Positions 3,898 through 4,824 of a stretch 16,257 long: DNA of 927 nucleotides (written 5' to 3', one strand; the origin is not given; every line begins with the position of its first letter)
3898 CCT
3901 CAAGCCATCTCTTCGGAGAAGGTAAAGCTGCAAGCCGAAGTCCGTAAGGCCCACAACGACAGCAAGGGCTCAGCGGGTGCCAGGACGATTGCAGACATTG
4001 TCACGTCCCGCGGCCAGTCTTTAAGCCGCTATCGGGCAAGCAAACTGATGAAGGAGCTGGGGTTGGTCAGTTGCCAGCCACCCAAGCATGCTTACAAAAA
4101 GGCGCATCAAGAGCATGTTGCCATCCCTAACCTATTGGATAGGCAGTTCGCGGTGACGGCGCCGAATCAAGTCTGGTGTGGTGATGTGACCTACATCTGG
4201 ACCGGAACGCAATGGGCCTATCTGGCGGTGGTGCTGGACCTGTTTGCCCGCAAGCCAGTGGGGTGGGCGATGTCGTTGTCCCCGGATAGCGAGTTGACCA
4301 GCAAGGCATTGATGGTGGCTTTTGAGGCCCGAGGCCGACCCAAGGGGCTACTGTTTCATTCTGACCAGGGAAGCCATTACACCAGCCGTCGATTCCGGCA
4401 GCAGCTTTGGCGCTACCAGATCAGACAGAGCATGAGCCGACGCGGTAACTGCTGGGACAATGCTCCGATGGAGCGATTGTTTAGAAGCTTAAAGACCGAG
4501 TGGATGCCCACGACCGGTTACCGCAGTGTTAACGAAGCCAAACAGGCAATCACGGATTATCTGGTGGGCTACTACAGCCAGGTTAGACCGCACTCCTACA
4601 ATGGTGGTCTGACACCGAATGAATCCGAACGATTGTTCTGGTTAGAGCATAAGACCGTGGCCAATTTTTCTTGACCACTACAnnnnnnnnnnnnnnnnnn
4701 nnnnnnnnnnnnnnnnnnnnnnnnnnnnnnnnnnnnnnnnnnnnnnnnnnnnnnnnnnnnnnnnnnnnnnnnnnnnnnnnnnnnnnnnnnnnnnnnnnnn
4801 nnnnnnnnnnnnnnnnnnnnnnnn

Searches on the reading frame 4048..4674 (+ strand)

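Call 42: search_protein_families(library=ncbifam, proteins=[window:4048-4674:+], max_evalue=0.00001)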
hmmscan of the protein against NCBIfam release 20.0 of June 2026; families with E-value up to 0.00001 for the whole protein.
window:4048-4674:+ (208 aa): 2 families
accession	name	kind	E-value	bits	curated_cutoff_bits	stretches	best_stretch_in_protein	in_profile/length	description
NF033516.0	transpos_IS3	equivalog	1e-72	245.5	160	1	1-193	175-368/369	IS3 family transposase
NF033577.2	transpos_IS481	equivalog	3.4e-22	79.3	224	1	21-191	122-281/284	IS481 family transposase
